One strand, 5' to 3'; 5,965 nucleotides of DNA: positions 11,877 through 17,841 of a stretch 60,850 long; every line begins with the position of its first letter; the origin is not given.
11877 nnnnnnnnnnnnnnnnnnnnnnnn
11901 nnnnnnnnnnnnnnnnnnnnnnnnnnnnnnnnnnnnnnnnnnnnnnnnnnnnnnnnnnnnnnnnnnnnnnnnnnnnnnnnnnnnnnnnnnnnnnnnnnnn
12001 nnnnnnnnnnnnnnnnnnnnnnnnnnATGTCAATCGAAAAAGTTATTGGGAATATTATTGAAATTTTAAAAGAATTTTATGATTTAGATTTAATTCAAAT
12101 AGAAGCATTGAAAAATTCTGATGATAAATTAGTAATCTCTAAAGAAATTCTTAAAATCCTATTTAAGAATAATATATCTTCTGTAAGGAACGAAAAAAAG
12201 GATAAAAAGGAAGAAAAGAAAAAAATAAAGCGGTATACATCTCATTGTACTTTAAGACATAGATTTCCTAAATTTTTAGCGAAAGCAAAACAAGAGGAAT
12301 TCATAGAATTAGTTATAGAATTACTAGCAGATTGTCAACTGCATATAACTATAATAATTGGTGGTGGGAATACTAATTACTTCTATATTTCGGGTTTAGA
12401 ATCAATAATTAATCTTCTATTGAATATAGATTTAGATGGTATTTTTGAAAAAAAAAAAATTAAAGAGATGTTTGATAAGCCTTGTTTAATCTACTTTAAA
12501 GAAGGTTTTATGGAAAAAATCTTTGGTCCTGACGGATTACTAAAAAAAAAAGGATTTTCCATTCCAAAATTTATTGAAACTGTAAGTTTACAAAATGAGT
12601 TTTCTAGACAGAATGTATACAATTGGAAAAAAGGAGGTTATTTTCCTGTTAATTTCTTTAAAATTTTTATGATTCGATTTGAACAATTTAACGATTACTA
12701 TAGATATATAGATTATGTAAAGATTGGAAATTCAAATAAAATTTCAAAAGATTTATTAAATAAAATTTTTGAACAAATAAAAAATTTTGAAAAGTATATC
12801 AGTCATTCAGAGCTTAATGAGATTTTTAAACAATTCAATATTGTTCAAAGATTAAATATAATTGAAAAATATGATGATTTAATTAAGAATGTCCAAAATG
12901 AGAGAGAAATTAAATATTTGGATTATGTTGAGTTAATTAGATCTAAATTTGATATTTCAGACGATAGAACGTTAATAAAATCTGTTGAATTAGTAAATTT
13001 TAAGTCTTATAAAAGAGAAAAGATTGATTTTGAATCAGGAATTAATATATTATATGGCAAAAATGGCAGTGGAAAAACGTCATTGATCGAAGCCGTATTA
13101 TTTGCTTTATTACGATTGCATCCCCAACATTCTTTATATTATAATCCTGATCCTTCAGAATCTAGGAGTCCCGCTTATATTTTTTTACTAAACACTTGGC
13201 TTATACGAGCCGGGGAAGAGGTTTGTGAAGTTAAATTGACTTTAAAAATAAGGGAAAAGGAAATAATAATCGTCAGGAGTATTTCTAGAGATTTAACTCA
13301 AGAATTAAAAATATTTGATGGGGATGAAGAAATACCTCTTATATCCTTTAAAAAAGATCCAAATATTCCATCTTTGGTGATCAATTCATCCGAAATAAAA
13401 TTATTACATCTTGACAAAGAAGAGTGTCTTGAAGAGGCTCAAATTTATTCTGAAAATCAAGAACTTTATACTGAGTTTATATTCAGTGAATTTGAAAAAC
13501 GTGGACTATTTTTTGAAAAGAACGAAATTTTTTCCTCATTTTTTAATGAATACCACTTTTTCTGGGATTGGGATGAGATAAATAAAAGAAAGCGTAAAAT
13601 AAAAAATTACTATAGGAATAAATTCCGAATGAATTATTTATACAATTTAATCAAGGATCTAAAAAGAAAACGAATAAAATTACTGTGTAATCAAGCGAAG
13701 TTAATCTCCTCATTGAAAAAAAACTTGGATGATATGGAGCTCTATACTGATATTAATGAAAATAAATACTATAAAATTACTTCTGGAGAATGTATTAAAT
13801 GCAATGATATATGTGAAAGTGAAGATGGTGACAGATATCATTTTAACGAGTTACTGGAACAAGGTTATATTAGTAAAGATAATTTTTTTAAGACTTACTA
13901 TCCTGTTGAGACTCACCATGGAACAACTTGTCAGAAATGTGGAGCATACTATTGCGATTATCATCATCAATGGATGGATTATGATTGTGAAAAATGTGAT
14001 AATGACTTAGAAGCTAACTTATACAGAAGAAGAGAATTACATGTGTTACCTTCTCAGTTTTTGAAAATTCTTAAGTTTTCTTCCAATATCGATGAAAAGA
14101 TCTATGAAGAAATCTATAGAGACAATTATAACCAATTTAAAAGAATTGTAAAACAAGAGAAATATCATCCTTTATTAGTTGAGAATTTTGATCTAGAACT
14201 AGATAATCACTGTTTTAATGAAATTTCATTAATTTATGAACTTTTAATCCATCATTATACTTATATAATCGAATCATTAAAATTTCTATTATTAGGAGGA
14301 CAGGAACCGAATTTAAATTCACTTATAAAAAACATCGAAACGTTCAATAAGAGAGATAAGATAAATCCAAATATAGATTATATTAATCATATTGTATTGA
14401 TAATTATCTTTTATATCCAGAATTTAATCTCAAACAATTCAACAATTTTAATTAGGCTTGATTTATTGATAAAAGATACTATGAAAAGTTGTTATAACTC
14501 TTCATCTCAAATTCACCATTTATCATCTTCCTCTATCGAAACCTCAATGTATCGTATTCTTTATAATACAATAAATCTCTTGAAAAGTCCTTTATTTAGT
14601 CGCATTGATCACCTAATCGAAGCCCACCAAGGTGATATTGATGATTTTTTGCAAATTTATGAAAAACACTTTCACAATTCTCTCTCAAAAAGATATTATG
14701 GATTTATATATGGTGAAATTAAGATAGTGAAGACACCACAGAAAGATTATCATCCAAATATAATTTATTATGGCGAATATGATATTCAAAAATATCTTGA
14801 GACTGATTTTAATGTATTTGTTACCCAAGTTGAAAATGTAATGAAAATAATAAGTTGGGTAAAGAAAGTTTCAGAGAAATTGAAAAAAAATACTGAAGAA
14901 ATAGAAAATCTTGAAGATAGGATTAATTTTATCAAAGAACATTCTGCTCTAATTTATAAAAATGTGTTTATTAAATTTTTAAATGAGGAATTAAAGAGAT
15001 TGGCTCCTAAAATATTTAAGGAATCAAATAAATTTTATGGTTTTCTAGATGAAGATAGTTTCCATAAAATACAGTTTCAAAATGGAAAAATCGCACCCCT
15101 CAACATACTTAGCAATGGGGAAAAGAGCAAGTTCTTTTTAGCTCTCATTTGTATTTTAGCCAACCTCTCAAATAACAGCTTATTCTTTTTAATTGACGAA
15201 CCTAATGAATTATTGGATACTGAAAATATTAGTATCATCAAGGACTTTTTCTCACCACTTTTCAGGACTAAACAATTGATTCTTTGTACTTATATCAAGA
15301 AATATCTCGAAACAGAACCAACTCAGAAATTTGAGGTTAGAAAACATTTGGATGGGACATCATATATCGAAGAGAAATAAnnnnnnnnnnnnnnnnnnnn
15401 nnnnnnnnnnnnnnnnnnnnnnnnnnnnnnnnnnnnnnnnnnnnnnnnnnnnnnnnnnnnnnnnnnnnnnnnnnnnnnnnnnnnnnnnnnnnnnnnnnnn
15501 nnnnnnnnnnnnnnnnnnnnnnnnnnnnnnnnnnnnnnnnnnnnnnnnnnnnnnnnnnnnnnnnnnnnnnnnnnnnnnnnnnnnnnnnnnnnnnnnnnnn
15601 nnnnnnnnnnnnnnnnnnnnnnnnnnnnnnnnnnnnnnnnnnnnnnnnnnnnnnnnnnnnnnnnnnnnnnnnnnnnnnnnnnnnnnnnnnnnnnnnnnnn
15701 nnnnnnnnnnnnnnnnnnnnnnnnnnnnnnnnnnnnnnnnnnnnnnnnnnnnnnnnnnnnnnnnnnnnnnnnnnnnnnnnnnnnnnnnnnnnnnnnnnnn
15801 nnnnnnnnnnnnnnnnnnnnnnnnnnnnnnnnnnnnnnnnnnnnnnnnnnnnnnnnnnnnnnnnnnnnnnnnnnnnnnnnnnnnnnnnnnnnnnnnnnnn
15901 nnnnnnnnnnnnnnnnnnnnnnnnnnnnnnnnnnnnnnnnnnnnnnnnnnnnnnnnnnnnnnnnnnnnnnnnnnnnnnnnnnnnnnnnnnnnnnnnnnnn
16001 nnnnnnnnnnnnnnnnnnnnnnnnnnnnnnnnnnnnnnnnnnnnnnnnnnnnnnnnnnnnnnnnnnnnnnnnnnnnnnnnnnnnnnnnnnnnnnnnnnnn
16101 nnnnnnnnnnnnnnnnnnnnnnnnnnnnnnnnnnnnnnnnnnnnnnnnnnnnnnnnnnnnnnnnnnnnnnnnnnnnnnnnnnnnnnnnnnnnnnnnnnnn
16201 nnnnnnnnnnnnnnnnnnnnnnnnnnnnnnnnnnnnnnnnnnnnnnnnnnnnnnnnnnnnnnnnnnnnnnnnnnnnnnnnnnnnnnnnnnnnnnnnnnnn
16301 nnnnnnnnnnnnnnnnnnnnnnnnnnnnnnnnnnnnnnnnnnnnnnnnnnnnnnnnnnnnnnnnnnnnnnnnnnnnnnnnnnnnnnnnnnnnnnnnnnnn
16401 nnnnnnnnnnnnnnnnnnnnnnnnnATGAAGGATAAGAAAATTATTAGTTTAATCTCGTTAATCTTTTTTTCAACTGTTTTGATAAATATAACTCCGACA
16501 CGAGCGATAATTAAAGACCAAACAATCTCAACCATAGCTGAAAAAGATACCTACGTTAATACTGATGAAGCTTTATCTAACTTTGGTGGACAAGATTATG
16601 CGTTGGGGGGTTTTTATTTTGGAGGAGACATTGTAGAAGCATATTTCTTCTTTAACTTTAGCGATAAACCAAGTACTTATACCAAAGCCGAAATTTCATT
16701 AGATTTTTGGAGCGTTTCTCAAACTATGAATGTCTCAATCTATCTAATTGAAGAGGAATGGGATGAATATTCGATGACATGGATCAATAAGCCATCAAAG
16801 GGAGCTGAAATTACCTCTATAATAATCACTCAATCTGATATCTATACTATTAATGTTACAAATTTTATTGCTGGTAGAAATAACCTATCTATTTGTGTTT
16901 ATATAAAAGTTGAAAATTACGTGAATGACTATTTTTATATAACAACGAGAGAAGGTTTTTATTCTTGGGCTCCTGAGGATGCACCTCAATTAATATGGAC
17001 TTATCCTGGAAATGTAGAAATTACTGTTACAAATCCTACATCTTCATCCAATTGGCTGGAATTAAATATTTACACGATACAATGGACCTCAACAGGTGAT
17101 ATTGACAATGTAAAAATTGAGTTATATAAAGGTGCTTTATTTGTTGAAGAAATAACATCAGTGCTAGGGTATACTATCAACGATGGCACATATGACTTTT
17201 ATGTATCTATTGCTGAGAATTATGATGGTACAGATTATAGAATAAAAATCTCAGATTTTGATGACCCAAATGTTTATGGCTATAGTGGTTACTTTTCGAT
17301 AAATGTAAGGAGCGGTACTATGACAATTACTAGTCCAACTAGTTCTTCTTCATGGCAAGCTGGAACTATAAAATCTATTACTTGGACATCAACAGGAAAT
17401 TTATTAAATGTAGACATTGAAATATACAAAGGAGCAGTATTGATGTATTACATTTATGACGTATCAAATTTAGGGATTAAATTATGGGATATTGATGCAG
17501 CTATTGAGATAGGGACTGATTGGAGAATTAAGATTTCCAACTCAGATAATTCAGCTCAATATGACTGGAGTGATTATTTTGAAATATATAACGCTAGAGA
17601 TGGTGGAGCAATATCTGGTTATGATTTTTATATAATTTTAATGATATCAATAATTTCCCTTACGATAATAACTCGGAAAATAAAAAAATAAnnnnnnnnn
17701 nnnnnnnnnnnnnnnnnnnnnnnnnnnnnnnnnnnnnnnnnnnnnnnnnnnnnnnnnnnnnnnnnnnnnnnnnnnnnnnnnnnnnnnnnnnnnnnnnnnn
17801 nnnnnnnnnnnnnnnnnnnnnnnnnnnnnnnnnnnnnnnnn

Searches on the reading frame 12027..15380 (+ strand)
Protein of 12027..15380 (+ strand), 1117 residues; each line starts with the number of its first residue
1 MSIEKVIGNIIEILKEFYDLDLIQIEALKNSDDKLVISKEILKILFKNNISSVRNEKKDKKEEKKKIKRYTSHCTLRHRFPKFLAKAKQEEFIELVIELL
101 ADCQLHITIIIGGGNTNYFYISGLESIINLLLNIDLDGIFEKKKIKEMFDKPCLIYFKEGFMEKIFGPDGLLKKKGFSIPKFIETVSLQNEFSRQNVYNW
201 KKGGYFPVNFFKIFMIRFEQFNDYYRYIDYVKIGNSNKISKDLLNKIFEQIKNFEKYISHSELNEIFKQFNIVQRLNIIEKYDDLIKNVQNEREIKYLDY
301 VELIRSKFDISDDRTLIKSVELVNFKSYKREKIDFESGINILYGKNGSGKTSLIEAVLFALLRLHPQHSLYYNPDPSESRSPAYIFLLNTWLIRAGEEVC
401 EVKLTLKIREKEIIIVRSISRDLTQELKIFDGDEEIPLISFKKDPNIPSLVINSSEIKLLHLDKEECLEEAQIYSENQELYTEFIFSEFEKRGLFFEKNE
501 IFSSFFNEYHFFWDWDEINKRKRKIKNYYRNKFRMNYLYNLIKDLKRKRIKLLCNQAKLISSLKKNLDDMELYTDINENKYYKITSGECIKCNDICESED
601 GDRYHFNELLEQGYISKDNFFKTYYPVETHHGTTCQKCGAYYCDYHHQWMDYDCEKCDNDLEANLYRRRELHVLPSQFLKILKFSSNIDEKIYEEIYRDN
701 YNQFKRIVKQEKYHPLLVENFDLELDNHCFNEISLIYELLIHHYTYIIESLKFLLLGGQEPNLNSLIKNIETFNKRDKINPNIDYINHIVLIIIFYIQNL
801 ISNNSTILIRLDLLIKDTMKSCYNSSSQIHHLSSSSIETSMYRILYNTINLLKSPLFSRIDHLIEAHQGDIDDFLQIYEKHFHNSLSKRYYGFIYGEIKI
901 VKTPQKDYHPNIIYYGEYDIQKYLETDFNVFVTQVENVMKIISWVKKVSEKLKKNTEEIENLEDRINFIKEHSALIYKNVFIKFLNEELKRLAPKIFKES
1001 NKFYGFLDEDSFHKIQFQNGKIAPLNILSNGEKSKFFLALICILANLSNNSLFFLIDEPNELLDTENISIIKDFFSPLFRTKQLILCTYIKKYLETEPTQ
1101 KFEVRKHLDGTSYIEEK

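Call 43: search_protein_families(library=pfam, proteins=[window:12027-15380:+], max_evalue=0.0001)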
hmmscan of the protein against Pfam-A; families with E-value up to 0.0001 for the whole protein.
window:12027-15380:+ (1117 aa): 4 families
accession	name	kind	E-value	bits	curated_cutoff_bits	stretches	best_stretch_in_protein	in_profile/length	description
PF02463.25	SMC_N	-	5.6e-20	72.1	40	1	317-1097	2-205/220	RecF/RecN/SMC N terminal domain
PF13476.12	AAA_23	-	8.2e-13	49.9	27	1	320-555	2-177/201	AAA domain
PF13304.12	AAA_21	-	4.5e-07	30.7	27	1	339-361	1-23/304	AAA domain, putative AbiEii toxin, Type IV TA system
PF13555.12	AAA_29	-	5.7e-07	29.6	27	1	318-362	2-47/61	P-loop containing region of AAA domain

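Call 82: search_protein_families(library=padloc, proteins=[window:12027-15380:+], max_evalue=0.001)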
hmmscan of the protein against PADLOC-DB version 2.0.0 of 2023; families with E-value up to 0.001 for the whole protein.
window:12027-15380:+ (1117 aa): 42 families (the best 25 are shown)
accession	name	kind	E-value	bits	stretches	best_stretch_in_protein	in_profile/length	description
PDLC04135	mad3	-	1.5e-23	82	2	317-429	2-105/374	mads_3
PDLC00278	PtuA1|PtuA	-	2.5e-11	41.5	1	317-363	3-49/436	AAA ATPase domain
PDLC02913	ATPase_I-A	-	1.4e-10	38.9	1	269-359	12-96/508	-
PDLC00277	PtuA1|PtuA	-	4.2e-10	37.4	1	318-365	4-51/423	AAA ATPase domain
PDLC00299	PtuA1|PtuA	-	8.3e-10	36.2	1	277-361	16-99/535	AAA ATPase domain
PDLC03859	LmuB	-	1e-09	36.2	1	317-1095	5-585/611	-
PDLC00298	PtuA1|PtuA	-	1.1e-09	35.9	1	317-360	3-46/423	AAA ATPase domain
PDLC02335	AbiLi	-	1.8e-09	35.1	1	295-360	29-99/326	AbiLi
PDLC02979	AriA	-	3.3e-09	35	1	317-583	3-273/373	-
PDLC04213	HEC-02A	-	5.8e-09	33.9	1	317-360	3-46/337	-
PDLC00267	PtuA1|PtuA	-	1.5e-08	32.2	1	317-361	3-47/438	AAA ATPase domain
PDLC00271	PtuA1|PtuA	-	2.8e-08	31.7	1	317-368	3-54/421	AAA ATPase domain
PDLC00310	PtuA1|PtuA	-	4.9e-08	30.5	1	317-362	3-48/443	AAA ATPase domain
PDLC02726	PbeC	-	1e-07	28.8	1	317-362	3-52/637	PbeC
PDLC03861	LmuB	-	1.5e-07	27.8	1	313-360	206-254/1213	-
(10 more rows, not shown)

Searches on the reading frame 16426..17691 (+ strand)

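Call 43: search_protein_families(library=pfam, proteins=[window:16426-17691:+], max_evalue=0.0001)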
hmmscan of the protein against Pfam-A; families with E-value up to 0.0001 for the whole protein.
window:16426-17691:+ (421 aa): 2 families
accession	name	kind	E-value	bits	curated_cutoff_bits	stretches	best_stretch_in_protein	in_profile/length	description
PF24517.2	CBM96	-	1.3e-13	51.5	26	1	35-176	4-152/164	Carbohydrate-binding module family 96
PF10342.15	Kre9_KNH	-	1.7e-12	48.4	24.6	2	204-292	2-94/94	Kre9/KNH-like N-terminal Ig-like domain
